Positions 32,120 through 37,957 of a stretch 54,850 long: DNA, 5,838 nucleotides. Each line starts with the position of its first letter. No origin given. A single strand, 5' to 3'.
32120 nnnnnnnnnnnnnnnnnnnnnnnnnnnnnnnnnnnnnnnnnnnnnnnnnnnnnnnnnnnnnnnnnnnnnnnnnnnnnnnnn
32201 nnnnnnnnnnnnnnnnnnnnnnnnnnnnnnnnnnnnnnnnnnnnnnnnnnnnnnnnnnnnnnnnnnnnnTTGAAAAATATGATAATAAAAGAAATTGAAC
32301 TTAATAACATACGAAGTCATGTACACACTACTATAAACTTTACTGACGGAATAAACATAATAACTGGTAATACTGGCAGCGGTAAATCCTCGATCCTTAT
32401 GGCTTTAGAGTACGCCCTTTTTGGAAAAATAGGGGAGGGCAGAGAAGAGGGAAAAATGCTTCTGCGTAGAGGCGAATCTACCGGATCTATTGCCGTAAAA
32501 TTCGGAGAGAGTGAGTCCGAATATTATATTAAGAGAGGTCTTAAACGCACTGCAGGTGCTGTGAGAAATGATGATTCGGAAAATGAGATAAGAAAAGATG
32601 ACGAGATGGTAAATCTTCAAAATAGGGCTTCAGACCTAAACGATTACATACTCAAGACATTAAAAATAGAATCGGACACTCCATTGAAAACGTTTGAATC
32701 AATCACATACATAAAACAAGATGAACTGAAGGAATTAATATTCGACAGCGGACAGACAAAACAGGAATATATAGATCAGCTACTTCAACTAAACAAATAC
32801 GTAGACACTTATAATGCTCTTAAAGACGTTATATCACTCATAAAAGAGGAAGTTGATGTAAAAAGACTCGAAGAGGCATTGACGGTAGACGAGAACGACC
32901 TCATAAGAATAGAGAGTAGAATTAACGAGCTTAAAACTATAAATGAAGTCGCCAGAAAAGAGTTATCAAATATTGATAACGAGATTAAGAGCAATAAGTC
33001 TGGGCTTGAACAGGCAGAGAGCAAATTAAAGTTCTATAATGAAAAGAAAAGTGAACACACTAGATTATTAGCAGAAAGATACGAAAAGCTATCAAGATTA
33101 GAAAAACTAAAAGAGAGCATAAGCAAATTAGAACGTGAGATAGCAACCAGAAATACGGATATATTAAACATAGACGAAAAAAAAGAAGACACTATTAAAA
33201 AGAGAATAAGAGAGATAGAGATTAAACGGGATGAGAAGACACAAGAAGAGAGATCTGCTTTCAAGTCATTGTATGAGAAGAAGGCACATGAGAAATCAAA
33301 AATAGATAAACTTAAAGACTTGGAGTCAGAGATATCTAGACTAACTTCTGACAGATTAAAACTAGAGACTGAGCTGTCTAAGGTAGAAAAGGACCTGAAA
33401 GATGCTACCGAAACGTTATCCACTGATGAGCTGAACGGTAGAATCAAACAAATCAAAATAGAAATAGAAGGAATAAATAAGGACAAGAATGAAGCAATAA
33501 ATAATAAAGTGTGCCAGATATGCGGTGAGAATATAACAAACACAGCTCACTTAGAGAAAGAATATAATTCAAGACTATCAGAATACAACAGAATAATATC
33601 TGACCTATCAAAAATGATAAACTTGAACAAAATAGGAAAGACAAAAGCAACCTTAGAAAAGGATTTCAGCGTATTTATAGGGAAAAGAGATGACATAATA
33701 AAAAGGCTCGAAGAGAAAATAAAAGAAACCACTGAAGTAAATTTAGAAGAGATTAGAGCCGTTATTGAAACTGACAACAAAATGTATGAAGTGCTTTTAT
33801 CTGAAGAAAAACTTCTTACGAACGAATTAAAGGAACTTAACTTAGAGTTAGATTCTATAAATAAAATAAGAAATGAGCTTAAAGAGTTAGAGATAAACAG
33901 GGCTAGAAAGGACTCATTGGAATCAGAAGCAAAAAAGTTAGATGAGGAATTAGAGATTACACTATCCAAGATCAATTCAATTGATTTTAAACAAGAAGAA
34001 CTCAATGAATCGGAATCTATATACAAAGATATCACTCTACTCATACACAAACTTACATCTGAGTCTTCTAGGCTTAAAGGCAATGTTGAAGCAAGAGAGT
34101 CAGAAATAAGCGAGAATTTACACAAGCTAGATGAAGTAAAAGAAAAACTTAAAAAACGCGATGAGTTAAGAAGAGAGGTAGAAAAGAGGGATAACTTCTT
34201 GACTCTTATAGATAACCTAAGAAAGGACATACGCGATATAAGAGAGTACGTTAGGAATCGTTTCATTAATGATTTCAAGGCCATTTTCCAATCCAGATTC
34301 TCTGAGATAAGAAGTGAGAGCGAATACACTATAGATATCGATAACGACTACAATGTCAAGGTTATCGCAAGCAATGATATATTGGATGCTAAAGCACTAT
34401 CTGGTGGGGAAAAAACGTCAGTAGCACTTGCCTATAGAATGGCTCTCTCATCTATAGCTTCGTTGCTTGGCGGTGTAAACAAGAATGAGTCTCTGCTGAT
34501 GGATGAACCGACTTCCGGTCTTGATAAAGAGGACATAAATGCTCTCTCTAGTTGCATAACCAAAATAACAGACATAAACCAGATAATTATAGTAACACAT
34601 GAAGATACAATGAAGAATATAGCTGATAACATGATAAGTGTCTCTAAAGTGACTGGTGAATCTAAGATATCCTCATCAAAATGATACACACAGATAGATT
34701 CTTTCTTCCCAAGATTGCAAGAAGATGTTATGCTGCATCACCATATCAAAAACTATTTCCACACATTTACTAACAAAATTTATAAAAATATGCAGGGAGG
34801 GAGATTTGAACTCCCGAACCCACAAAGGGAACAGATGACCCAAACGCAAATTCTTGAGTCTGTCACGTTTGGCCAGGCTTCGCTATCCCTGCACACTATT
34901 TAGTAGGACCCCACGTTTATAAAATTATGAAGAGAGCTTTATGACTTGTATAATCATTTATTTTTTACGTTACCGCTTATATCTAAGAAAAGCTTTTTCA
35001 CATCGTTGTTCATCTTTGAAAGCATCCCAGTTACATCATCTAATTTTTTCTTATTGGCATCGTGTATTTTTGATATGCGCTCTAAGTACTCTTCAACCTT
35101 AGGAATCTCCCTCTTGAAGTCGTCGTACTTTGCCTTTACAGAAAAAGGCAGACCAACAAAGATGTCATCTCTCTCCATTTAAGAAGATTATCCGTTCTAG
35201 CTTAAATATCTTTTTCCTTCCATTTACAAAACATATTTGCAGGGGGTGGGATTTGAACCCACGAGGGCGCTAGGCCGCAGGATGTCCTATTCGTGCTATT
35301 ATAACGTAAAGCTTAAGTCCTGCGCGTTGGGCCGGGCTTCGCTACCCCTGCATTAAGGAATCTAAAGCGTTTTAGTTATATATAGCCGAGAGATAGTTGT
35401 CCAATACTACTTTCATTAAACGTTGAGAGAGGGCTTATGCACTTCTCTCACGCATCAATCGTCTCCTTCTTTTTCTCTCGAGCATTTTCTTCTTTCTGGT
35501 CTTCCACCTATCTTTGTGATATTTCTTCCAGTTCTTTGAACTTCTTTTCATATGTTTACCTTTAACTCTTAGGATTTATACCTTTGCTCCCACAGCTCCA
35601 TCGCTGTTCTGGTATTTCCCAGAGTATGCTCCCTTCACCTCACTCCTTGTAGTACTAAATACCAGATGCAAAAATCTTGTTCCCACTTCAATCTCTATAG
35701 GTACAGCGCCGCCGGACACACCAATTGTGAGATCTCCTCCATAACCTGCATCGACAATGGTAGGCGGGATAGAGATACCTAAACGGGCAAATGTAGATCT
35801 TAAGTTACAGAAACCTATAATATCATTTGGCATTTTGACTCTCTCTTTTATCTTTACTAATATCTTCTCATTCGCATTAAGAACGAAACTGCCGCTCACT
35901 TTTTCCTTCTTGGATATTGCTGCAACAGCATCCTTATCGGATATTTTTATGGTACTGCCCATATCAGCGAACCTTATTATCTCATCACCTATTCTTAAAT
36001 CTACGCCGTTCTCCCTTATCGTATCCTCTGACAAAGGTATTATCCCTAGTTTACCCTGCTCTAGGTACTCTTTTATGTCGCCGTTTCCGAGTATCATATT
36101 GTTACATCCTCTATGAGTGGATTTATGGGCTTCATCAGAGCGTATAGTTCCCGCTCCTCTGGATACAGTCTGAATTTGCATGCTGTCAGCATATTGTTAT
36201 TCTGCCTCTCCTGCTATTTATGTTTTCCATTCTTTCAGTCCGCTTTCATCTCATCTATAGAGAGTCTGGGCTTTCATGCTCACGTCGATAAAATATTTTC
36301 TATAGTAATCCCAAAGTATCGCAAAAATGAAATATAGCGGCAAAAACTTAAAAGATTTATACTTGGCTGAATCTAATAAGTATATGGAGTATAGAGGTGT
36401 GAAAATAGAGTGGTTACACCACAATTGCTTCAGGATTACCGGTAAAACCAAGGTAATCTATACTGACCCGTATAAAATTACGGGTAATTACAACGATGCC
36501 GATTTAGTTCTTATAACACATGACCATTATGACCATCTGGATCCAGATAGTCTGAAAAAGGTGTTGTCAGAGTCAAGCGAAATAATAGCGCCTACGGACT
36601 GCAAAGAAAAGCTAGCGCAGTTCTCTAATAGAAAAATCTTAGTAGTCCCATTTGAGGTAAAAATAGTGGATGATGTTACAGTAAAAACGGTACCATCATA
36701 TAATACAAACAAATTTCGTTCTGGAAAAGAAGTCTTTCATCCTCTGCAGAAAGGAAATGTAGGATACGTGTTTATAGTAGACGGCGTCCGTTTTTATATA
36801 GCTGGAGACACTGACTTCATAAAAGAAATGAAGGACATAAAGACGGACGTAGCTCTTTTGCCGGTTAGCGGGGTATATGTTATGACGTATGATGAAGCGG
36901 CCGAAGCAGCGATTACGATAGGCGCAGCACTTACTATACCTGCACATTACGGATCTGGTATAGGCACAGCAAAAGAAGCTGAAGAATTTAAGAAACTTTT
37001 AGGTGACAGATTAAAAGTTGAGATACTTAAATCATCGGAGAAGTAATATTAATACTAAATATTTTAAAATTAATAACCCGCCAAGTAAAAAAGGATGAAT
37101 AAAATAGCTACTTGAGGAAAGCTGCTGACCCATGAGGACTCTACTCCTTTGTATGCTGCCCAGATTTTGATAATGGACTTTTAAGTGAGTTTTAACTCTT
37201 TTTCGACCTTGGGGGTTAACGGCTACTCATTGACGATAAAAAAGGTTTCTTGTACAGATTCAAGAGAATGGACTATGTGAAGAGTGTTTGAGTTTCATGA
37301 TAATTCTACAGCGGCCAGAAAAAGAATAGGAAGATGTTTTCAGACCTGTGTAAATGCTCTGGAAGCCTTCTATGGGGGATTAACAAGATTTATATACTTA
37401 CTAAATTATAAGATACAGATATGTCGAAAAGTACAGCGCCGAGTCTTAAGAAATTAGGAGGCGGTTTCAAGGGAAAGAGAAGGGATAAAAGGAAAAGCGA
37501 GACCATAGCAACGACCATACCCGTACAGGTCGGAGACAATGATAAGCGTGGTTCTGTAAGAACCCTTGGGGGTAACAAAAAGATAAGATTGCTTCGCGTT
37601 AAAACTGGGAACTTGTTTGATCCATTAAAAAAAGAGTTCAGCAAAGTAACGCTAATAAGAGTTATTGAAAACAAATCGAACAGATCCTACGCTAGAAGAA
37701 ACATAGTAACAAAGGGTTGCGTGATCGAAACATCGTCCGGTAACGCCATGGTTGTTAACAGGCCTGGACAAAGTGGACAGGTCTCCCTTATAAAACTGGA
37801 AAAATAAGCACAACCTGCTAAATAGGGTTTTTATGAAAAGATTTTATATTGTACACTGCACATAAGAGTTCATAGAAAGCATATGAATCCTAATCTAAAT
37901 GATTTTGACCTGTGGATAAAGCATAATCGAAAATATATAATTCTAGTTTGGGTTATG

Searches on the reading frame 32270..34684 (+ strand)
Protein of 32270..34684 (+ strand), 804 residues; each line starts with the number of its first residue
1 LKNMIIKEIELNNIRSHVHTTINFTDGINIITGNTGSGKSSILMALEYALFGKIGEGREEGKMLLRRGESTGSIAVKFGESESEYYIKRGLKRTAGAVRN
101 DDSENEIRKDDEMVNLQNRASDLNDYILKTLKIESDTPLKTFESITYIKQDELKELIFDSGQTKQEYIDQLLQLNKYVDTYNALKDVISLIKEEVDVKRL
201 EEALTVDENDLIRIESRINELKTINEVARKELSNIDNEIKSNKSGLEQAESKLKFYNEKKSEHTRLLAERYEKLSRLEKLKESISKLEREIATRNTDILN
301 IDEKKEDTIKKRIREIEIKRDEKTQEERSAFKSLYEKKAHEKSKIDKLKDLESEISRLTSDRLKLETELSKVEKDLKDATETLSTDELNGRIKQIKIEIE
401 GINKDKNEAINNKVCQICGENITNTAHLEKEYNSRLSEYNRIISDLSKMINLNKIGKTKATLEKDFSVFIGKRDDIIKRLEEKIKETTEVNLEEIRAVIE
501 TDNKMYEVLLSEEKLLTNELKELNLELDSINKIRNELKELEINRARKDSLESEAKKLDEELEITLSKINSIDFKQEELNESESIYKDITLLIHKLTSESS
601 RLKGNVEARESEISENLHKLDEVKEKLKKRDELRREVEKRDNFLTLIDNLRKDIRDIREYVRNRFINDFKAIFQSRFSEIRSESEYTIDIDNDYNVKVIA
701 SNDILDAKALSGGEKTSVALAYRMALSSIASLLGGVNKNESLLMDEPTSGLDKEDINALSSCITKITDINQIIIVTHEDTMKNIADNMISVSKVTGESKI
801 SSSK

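Call 57: search_protein_families(library=pfam, proteins=[window:32270-34684:+], max_evalue=0.001)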
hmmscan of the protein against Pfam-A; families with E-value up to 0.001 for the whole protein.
window:32270-34684:+ (804 aa): 6 families
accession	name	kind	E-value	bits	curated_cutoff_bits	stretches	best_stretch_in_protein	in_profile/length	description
PF13476.12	AAA_23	-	2.3e-18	68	27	1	9-291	2-200/201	AAA domain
PF02463.25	SMC_N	-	4.7e-09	36.4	40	1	6-795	2-215/220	RecF/RecN/SMC N terminal domain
PF13166.12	AAA_13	-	7.4e-06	25.4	36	1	459-779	270-571/713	AAA domain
PF13558.12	SbcC_Walker_B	-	0.00018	22.2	27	1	706-762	29-87/90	SbcC/RAD50-like, Walker B motif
PF13555.12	AAA_29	-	0.00019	21.6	27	1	9-52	4-48/61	P-loop containing region of AAA domain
PF13175.12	AAA_15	-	0.00073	19.7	32.1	1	4-359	1-286/374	AAA ATPase domain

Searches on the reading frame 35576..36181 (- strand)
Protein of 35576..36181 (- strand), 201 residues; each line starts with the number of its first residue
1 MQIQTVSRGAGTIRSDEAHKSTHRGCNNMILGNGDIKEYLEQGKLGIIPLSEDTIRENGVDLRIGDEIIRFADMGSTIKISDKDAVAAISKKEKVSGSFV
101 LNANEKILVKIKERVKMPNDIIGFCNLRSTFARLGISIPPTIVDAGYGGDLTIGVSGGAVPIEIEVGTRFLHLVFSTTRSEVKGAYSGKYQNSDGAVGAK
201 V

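Call 57: search_protein_families(library=pfam, proteins=[window:35576-36181:-], max_evalue=0.001)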
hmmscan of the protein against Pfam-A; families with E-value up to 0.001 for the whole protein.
window:35576-36181:- (201 aa): 3 families
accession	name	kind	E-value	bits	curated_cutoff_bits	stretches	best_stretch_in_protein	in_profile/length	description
PF22769.1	DCD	-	1.1e-29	104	27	1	30-177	1-152/153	dCTP deaminase-like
PF06559.16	DCD_N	-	1.4e-05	25.5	21.4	1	30-176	4-161/164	2'-deoxycytidine 5'-triphosphate deaminase (DCD) N-terminal domain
PF00692.24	dUTPase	-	0.00048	20.3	22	1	96-178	21-104/129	dUTPase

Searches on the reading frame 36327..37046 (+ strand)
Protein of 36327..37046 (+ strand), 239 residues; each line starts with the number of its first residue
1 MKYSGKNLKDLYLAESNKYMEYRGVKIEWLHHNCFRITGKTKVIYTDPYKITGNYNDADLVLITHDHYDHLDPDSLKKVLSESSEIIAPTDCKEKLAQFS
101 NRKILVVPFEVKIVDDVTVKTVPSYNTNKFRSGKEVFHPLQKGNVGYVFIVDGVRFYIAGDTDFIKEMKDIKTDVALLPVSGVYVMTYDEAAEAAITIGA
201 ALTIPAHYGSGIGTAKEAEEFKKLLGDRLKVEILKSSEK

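Call 57: search_protein_families(library=pfam, proteins=[window:36327-37046:+], max_evalue=0.001)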
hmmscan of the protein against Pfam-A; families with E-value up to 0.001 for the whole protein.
window:36327-37046:+ (239 aa): 2 families
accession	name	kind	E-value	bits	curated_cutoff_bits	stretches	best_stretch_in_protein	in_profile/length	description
PF13483.12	Lactamase_B_3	-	2.2e-25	89.9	24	1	26-207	1-160/160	Beta-lactamase superfamily domain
PF12706.13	Lactamase_B_2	-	4.3e-16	59.5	27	1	54-208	27-200/200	Beta-lactamase superfamily domain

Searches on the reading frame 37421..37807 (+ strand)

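Call 57: search_protein_families(library=pfam, proteins=[window:37421-37807:+], max_evalue=0.001)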
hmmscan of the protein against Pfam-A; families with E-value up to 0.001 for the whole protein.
window:37421-37807:+ (128 aa): 1 family
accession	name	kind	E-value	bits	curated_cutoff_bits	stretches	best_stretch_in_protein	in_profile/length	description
PF01201.27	Ribosomal_S8e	-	3.8e-26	92.4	30.2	1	8-121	5-128/133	Ribosomal protein S8e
